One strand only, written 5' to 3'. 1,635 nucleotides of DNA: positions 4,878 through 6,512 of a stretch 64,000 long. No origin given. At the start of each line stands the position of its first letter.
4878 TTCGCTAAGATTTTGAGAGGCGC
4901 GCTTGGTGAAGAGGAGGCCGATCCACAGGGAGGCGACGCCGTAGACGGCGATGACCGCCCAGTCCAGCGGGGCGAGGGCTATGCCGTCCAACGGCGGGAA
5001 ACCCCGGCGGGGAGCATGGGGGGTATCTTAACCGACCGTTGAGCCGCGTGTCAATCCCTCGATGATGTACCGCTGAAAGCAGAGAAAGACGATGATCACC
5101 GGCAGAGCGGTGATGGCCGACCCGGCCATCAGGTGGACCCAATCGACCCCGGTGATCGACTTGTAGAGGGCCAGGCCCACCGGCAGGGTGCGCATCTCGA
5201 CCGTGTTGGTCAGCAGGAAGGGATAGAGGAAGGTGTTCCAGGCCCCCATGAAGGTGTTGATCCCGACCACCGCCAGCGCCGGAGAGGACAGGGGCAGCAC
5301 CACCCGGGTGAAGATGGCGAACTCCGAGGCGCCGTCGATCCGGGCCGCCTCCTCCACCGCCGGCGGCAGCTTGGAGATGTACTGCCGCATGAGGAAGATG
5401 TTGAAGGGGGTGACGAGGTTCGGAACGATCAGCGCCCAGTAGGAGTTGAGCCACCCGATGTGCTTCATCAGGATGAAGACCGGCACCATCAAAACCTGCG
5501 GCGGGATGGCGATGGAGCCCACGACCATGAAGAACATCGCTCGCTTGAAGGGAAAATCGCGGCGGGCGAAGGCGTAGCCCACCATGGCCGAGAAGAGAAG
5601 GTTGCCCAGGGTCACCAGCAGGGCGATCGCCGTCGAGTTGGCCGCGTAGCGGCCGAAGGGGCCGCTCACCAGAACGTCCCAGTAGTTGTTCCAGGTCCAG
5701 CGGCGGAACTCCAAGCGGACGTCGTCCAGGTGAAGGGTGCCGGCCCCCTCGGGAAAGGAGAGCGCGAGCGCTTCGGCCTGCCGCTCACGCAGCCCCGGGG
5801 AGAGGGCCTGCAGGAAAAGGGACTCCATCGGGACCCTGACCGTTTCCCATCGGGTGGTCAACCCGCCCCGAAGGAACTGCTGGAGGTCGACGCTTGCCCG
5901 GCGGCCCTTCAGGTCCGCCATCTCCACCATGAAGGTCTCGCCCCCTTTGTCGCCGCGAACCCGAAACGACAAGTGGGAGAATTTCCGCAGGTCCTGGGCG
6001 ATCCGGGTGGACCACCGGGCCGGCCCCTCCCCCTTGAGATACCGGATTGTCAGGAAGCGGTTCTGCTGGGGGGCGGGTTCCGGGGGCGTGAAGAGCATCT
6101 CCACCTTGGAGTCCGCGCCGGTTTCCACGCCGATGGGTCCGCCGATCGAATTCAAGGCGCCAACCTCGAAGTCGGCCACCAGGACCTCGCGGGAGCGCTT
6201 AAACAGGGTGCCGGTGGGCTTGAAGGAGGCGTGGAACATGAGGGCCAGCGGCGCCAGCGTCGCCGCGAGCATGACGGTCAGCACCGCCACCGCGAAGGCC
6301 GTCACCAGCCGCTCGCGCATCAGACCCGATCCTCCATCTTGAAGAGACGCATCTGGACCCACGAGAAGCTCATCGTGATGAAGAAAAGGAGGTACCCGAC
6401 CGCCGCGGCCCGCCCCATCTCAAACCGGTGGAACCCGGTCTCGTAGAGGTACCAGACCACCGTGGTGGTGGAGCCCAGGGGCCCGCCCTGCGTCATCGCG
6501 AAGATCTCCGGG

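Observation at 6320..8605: Solute-binding protein fused in-frame to its MalF-type permease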

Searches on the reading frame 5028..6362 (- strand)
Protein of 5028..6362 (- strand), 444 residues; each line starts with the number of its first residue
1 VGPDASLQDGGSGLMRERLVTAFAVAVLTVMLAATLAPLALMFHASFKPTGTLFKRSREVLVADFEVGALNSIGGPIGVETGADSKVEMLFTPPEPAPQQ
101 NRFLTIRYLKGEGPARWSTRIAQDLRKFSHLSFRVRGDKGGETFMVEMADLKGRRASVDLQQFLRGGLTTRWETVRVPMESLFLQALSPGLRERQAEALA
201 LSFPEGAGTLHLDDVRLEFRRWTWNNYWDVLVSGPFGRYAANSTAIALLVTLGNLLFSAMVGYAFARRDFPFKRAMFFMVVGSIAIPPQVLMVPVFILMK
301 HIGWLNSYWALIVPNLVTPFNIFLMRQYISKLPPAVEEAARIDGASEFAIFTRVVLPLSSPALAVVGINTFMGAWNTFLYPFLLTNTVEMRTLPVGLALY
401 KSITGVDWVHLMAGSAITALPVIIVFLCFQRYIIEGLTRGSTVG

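Call 6: search_protein_families(library=pfam, proteins=[window:5028-6362:-], max_evalue=0.01)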
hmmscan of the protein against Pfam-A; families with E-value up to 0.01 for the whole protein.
window:5028-6362:- (444 aa): 2 families
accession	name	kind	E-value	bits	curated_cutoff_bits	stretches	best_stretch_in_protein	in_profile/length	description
PF00528.27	BPD_transp_1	-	4e-17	63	26.4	1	260-434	3-179/184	Binding-protein-dependent transport system inner membrane component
PF21582.3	CBM30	-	1.9e-06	28.4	27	1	117-203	64-153/170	Carbohydrate binding domain 30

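Call 42: find_homologous_proteins(query=window:5031-6320:-)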
Query window:5031-6320:- (430 aa): 3284 proteins with E <= 0.001 among 8000 candidates; the best 120 are listed.
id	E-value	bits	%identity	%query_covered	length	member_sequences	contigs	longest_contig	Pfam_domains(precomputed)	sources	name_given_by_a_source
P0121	7.3e-283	956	100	100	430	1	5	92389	PF00528.28,PF21582.4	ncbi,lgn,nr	ncbi:MAG: ABC transporter permease subunit [Candidatus Omnitrophica bacterium]|nr:ABC transporter pe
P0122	2.1e-231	786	81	100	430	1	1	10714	PF00528.28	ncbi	-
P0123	1.1e-222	758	77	100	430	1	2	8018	PF00528.28,PF21582.4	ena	-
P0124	2.9e-222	756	77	100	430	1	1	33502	PF00528.28,PF21582.4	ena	-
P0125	1.6e-221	754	78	100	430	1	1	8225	PF00528.28,PF21582.4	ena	-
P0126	2.5e-221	753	77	100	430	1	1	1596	PF00528.28,PF21582.4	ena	-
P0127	5.8e-220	749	77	100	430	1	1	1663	PF00528.28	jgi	jgi:multiple sugar transport system permease protein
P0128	1.4e-219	747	77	100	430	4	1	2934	PF00528.28,PF21582.4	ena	-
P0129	2.5e-219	747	78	100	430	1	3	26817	PF00528.28,PF21582.4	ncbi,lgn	-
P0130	7.8e-218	742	76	100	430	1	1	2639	PF00528.28,PF21582.4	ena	-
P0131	1.1e-217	741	76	100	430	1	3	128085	PF00528.28,PF21582.4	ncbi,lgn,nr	ncbi:MAG: ABC transporter permease subunit [Candidatus Omnitrophica bacterium]|nr:ABC transporter pe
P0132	1.2e-217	741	76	100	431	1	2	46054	PF00528.28,PF21582.4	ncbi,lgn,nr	ncbi:MAG: carbohydrate ABC transporter permease [Candidatus Omnitrophica bacterium]|nr:carbohydrate 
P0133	2.0e-217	740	76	100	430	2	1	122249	PF00528.28,PF21582.4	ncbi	-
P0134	2.9e-217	740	76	100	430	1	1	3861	PF00528.28,PF21582.4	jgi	jgi:multiple sugar transport system permease protein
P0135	1.2e-215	734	77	100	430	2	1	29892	PF00528.28,PF21582.4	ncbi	-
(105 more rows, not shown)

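Call 51: search_protein_families(library=ncbifam, proteins=[window:5031-6320:-], max_evalue=0.001)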
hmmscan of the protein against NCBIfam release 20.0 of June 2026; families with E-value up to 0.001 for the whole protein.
window:5031-6320:- (430 aa): 15 families
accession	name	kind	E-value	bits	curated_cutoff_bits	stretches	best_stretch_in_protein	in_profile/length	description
NF008210.0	PRK10973.1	equivalog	2e-33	116.3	297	1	218-424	69-277/281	sn-glycerol-3-phosphate ABC transporter permease UgpE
NF040932.1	ABC_arch_GlcU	equivalog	1.9e-32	113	340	1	224-424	60-265/272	glucose ABC transporter permease GlcU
NF008231.0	PRK10998.1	equivalog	1.4e-26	93.8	261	1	225-427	84-293/296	maltose ABC transporter permease MalG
NF007047.0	PRK09500.1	equivalog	3e-09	36.9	326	1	203-354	37-190/257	spermidine/putrescine ABC transporter permease PotC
TIGR01581.1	Mo_ABC_porter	hypoth_equivalog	6.6e-08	32.3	210.3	1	209-410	6-220/225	ABC transporter permease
NF040839.1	tungstate_WtpB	equivalog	1.4e-07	31.4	340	1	228-358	48-191/251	tungstate ABC transporter permease WtpB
TIGR02141.1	modB_ABC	equivalog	3.9e-07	29.9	182.6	1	231-412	5-200/208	molybdate ABC transporter permease subunit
NF040931.1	ABC_arch_GlcT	equivalog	8.8e-07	28.8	360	1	318-415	169-267/278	glucose ABC transporter permease GlcT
NF011624.0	PRK15050.1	equivalog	1.5e-06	27.5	247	1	289-410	156-277/297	2-aminoethylphosphonate ABC transporter permease subunit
TIGR00969.1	3a0106s02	subfamily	6.7e-06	25.8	240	1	210-412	47-264/272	sulfate ABC transporter permease subunit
TIGR02139.1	permease_CysT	equivalog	8.8e-06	25.5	246.1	1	206-351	32-191/265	sulfate ABC transporter permease subunit CysT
NF008208.0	PRK10971.1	equivalog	3.4e-05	23.5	415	0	203-409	37-254/277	sulfate/thiosulfate ABC transporter permease CysT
NF006939.0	PRK09421.1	equivalog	0.0002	20.8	262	0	229-389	15-190/230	molybdate ABC transporter permease subunit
TIGR03226.1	PhnU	equivalog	0.00021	20.8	283.45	1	303-400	190-285/311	2-aminoethylphosphonate ABC transporter permease subunit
NF007044.0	PRK09497.1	equivalog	0.00051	19.6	348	0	290-367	146-225/285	spermidine/putrescine ABC transporter permease PotB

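Call 54: predict_structure(alignment_id=A2)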
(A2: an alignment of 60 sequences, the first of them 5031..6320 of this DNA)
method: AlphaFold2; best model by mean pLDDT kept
length: 430 residues; sequences in the alignment: 60
mean_pLDDT: 84.9   pTM: 0.69
mean pLDDT of the five models: 84.9, 82.6, 82.1, 80.5, 77.9
residues with pLDDT >= 90: 186; 70-90: 205; 50-70: 26; < 50: 13
segments of 3 or more residues with pLDDT < 50: 381-383, 385-390, 427-430
pLDDT, mean of each block of 10 residues (from residue 1): 86 89 87 79 82 78 89 91 82 93 92 94 93 93 93 92 93 83 93 93 91 79 72 91 94 92 89 76 84 81 89 92 91 93 91 89 74 63 46 75 83 84 58
secondary structure, 60 per line:
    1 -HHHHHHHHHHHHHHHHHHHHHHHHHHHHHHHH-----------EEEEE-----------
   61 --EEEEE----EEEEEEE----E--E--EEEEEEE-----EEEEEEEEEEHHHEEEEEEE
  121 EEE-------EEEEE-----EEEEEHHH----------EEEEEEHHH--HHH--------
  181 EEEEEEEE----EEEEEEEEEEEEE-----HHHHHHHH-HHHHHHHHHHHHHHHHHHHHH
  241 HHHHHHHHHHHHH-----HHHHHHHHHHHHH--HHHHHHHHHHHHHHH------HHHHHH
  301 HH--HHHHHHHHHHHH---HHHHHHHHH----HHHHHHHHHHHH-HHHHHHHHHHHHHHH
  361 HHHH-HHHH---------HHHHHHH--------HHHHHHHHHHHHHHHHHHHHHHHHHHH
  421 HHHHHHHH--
elements in order: H2-33 E45-49 E63-67 E72-78 E89-95 E101-110 E114-123 E131-135 E141-145 E159-164 E181-188 E193-205 H211-218 H220-253 H259-271 H274-288 H295-302 H305-316 H320-328 H333-344 H346-364 H366-369 H379-385 H394-428

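Call 58: fold_search(model_id=the predicted structure, library=pdb)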
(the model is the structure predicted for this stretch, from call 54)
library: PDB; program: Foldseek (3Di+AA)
matches with E <= 10: 1161; with E <= 0.001: 97
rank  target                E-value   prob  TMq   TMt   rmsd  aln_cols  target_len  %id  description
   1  8hps_B                8.7e-10  1.00  0.40  0.61   5.5       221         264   28  LpqY-SugABC in state 5 (released 2023-09-06)
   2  3rlf_G                1.0e-09  1.00  0.40  0.57   6.2       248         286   27  Crystal structure of the maltose-binding protein/maltose transporter complex in an outward-facing conformation bound t (released 2011-08-10)
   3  3puv_G                1.2e-09  1.00  0.40  0.56   6.2       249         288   28  Crystal Structure of an outward-facing MBP-Maltose transporter complex bound to ADP-VO4 (released 2011-08-10)
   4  8hpm_B                1.5e-09  1.00  0.38  0.55   6.2       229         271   29  LpqY-SugABC in state 2 (released 2023-09-06)
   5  4ki0_G                2.3e-09  1.00  0.40  0.56   6.2       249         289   28  Crystal structure of the maltose-binding protein/maltose transporter complex in an outward-facing conformation bound t (released 2013-10-23)
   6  8ja7_B                2.8e-09  1.00  0.37  0.54   6.6       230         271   30  Cryo-EM structure of Mycobacterium tuberculosis LpqY-SugABC in complex with trehalose (released 2023-09-27)
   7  2r6g_G                3.1e-09  1.00  0.40  0.57   6.0       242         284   28  The Crystal Structure of the E. coli Maltose Transporter (released 2007-11-27)
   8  3puy_G                3.4e-09  1.00  0.40  0.56   6.2       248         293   28  Crystal Structure of an outward-facing MBP-Maltose transporter complex bound to AMP-PNP after crystal soaking of the p (released 2011-05-18)
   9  3puz_G                1.3e-08  1.00  0.39  0.56   6.1       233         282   27  Crystal Structure of a pre-translocation state MBP-Maltose transporter complex bound to AMP-PNP (released 2011-05-18)
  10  7caf_B                1.4e-08  1.00  0.37  0.54   6.7       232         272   29  Mycobacterium smegmatis LpqY-SugABC complex in the pre-translocation state (released 2020-12-02)
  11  1v0a                  2.3e-08  1.00  0.29  0.66   4.5       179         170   18  Family 11 Carbohydrate-Binding Module of cellulosomal cellulase Lic26A-Cel5E of Clostridium thermocellum (released 2005-01-12)
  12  7cad_B                3.0e-08  1.00  0.38  0.57   6.2       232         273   29  Mycobacterium smegmatis SugABC complex (released 2020-12-02)
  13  8hpn_B                3.3e-08  1.00  0.38  0.57   5.8       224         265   30  LpqY-SugABC in state 3 (released 2023-09-06)
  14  9nqj_G                7.0e-08  1.00  0.40  0.59   5.5       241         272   28  Cryo-EM structure of a bacterial prototype ATP-binding cassette transporter MalFGK2. (released 2025-09-24)
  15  6r31_A                8.6e-08  1.00  0.29  0.68   4.0       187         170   17  Family 11 Carbohydrate-Binding Module from Clostridium thermocellum in complex with beta-1,3-1,4-mixed-linked tetrasac (released 2020-02-05)
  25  2c24_A                1.1e-06  1.00  0.28  0.64   4.9       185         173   16  FAMILY 30 CARBOHYDRATE-BINDING MODULE OF CELLULOSOMAL CELLULASE CEL9D- CEL44B OF CLOSTRIDIUM THERMOCELLUM (released 2005-11-22)
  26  2c24_B                1.3e-06  1.00  0.27  0.61   6.4       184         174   16  FAMILY 30 CARBOHYDRATE-BINDING MODULE OF CELLULOSOMAL CELLULASE CEL9D- CEL44B OF CLOSTRIDIUM THERMOCELLUM (released 2005-11-22)
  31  1wmx_A                2.6e-06  1.00  0.28  0.63   5.0       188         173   16  Crystal Structure of Family 30 Carbohydrate Binding Module (released 2004-08-03)
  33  1wmx_B                3.4e-06  1.00  0.28  0.58   4.8       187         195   16  Crystal Structure of Family 30 Carbohydrate Binding Module (released 2004-08-03)
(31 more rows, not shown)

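Call 71: find_encoding_contigs(protein=P0121, flank=10000, max_places=3)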
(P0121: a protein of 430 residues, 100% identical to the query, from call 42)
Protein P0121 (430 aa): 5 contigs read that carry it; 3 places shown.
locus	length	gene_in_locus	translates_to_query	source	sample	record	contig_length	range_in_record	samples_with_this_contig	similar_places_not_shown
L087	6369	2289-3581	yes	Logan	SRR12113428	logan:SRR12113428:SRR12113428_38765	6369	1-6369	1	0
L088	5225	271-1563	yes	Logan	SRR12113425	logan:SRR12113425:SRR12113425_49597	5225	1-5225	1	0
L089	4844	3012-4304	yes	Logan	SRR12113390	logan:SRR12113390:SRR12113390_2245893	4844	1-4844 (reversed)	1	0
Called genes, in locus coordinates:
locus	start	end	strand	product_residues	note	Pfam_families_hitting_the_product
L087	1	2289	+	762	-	?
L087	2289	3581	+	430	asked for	PF21582:CBM30 (weak), PF00528:BPD_transp_1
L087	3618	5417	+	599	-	PF00474:SSF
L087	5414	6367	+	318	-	?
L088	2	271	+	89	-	?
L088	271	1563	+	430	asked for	PF21582:CBM30 (weak), PF00528:BPD_transp_1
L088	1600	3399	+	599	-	PF00474:SSF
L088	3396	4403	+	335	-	-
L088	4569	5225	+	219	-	?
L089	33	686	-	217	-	PF12710:HAD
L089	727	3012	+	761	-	PF01547:SBP_bac_1, PF13416:SBP_bac_8, PF00528:BPD_transp_1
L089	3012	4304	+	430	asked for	PF21582:CBM30 (weak), PF00528:BPD_transp_1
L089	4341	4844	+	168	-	?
